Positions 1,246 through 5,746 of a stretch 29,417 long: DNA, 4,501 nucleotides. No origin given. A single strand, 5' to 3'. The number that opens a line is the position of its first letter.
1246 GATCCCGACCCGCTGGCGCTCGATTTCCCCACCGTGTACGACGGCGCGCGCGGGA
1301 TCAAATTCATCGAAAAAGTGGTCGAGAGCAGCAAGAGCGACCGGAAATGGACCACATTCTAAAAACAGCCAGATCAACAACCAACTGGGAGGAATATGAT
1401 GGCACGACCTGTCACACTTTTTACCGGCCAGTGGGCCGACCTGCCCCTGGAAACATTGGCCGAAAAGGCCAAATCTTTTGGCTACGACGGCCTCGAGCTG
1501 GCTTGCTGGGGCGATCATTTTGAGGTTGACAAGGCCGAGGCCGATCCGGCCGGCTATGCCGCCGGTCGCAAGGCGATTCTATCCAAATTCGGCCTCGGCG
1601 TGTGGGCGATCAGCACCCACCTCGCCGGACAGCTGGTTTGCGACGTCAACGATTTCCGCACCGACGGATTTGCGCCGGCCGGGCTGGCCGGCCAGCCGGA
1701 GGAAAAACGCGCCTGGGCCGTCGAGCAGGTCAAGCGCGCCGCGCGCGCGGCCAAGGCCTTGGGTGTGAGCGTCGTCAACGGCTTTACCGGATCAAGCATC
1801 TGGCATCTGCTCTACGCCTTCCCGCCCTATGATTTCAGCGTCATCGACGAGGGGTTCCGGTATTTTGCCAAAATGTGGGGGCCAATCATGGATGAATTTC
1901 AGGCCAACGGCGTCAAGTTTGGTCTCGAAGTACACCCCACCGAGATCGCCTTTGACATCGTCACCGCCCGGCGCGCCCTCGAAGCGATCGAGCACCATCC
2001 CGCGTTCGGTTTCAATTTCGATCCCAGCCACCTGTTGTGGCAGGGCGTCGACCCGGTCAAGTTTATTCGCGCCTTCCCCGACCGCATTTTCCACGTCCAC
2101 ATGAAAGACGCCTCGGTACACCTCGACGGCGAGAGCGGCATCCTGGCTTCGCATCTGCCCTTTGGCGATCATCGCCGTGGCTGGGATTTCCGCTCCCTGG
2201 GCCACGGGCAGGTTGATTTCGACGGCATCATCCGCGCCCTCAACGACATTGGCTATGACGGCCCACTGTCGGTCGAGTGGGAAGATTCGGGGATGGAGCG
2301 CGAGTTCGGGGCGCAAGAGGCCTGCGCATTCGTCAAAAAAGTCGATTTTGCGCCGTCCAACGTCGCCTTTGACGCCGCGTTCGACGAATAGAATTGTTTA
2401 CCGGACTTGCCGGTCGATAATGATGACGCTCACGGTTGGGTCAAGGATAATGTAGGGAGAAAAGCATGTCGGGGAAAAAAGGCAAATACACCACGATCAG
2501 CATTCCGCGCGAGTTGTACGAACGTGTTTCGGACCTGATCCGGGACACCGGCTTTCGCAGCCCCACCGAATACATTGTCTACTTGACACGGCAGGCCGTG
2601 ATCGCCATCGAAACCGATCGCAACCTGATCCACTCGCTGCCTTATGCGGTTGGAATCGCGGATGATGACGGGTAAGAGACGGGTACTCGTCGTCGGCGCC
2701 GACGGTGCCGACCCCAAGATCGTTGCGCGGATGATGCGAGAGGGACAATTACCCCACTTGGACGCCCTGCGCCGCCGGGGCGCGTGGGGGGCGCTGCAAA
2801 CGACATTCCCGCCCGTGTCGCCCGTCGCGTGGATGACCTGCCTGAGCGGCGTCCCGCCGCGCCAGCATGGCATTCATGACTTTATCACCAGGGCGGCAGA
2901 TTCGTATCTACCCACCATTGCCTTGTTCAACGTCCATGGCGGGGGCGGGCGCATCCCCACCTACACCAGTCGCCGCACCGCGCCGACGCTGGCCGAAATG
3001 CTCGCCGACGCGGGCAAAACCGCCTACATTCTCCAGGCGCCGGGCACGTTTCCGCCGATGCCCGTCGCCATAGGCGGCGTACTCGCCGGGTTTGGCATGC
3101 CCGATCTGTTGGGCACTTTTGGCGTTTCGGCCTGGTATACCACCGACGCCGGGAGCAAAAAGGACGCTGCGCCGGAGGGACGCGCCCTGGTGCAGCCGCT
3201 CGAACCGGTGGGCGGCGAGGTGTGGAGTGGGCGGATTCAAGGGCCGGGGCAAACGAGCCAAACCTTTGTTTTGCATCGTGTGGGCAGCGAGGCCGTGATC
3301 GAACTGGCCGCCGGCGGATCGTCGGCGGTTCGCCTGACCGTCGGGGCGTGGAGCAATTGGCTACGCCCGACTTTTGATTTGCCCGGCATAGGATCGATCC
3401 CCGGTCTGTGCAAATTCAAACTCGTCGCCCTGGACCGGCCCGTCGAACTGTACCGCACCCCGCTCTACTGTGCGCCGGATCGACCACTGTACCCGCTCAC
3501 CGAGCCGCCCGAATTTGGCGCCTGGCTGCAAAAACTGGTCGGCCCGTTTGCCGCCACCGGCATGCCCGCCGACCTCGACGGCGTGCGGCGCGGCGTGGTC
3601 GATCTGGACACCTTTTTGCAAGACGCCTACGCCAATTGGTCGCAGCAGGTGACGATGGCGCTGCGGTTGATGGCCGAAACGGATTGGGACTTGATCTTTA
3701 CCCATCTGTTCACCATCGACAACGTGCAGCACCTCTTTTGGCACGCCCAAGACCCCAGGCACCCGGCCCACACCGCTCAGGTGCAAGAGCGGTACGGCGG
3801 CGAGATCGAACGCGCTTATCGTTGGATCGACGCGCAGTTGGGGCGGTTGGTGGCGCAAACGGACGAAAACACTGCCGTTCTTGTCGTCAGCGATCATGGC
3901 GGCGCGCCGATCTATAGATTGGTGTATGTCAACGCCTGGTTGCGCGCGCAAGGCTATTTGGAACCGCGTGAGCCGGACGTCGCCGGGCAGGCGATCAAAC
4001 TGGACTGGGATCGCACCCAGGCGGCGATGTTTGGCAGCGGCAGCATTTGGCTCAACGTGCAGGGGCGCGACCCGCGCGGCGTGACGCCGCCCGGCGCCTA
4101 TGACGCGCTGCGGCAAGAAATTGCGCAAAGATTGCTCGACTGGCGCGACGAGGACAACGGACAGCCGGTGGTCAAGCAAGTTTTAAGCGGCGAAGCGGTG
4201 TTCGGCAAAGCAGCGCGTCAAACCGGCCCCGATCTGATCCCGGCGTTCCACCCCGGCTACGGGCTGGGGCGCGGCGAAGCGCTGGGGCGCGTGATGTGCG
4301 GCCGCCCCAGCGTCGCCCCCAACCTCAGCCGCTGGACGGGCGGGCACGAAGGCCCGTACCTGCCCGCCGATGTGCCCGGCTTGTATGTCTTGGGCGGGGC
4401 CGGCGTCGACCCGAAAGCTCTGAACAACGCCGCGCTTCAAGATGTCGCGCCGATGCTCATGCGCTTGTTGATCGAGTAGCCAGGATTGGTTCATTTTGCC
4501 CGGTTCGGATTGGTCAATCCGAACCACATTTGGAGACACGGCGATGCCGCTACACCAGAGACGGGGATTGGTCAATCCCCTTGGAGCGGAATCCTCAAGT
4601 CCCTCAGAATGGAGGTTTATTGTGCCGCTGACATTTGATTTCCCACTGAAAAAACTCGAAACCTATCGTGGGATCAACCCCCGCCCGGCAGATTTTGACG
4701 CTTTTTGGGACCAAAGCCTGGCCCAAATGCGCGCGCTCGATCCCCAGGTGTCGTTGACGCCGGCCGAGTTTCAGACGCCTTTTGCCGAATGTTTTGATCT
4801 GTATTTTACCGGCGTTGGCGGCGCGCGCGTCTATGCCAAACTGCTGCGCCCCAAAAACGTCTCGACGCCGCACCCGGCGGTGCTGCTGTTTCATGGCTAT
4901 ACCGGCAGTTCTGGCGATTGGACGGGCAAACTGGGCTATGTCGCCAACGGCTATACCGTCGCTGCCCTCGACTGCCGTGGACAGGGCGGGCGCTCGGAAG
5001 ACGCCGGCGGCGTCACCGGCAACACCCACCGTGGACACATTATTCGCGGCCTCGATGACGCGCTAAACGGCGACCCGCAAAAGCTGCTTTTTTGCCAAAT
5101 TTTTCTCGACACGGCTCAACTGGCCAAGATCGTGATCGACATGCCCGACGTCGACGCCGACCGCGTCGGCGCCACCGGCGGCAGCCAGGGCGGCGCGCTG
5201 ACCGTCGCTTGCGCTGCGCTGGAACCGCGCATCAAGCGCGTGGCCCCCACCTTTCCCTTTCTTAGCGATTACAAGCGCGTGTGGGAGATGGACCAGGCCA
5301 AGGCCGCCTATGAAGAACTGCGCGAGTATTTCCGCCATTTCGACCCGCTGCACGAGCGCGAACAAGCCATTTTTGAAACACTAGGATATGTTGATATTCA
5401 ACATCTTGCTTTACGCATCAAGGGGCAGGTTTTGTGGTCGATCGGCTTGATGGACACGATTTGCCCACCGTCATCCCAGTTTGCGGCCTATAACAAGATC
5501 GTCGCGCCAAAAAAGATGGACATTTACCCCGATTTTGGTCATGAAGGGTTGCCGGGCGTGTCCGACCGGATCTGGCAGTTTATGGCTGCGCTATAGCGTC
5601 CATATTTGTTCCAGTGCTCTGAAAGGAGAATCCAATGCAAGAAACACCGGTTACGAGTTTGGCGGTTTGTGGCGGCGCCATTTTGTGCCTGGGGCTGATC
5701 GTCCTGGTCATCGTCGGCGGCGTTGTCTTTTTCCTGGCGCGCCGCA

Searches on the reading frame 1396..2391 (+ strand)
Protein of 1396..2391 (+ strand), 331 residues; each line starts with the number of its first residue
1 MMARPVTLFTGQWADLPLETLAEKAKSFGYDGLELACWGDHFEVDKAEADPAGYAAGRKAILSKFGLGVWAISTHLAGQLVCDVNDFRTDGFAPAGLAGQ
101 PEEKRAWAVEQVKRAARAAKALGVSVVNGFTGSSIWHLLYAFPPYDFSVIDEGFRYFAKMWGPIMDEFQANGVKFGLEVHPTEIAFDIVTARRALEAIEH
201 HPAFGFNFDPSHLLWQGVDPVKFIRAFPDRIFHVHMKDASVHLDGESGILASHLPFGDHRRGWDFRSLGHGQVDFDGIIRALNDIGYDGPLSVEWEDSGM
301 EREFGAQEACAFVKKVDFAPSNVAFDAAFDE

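Call 40: search_protein_families(library=pfam, proteins=[window:1396-2391:+])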
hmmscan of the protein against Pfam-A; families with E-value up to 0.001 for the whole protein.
window:1396-2391:+ (331 aa): 1 family
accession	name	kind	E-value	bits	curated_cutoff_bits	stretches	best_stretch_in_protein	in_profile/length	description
PF01261.30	AP_endonuc_2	-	2e-46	159.2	31.1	1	23-315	2-248/249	Xylose isomerase-like TIM barrel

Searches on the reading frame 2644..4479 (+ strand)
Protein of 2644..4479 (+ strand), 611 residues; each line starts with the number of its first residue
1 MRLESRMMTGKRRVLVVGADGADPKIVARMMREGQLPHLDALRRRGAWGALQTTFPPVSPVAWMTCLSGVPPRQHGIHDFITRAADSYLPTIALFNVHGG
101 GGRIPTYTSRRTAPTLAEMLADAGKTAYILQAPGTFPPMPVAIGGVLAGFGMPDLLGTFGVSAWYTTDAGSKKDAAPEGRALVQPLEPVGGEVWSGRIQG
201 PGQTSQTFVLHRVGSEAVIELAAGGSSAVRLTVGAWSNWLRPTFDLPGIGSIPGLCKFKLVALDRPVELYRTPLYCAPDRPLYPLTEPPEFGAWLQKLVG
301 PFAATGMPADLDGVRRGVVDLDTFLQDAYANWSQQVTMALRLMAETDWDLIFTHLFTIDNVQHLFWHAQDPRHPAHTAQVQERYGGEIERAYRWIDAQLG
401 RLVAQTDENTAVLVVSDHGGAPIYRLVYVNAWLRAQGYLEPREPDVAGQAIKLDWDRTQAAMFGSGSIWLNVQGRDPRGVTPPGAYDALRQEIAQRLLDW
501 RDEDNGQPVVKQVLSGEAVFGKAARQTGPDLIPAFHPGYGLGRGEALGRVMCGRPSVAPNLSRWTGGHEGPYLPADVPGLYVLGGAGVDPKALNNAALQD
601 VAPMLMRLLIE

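Call 40: search_protein_families(library=pfam, proteins=[window:2644-4479:+])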
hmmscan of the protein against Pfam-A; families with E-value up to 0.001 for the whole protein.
window:2644-4479:+ (611 aa): 1 family
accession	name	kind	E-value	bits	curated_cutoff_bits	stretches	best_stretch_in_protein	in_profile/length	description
PF01663.27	Phosphodiest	-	2.1e-33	116.8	23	2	337-540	157-322/342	Type I phosphodiesterase / nucleotide pyrophosphatase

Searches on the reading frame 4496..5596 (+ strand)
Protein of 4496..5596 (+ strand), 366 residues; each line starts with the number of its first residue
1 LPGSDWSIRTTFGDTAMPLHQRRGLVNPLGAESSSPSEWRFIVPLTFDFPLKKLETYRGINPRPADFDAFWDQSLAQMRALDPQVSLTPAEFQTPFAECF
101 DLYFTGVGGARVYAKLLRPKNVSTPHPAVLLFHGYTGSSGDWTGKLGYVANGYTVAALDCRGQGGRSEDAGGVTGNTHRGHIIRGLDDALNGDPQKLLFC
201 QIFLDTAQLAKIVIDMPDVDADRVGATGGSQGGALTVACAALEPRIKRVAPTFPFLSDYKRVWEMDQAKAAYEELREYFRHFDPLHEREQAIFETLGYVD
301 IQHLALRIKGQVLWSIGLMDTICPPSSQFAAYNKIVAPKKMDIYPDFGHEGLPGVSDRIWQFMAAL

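Call 40: search_protein_families(library=pfam, proteins=[window:4496-5596:+])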
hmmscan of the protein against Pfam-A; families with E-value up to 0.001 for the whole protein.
window:4496-5596:+ (366 aa): 7 families
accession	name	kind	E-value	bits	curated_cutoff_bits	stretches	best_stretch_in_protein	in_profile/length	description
PF05448.18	AXE1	-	7.5e-126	419.7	21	1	47-364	4-319/321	Acetyl xylan esterase (AXE1)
PF00326.27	Peptidase_S9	-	3.5e-10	40.2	22.6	1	203-351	45-189/213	Prolyl oligopeptidase family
PF00561.26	Abhydrolase_1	-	6.2e-08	33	25.8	1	127-249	1-97/245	alpha/beta hydrolase fold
PF02129.25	Peptidase_S15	-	8.7e-08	32.6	23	0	109-165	2-64/262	X-Pro dipeptidyl-peptidase (S15 family)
PF12146.15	Hydrolase_4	-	1.5e-07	31.5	27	0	125-180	3-50/239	Serine aminopeptidase, S33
PF12697.13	Abhydrolase_6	-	4.6e-06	27.9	26.3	1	129-257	1-106/217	Alpha/beta hydrolase family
PF01738.24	DLH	-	0.00018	21.6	21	0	115-256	4-130/217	Dienelactone hydrolase family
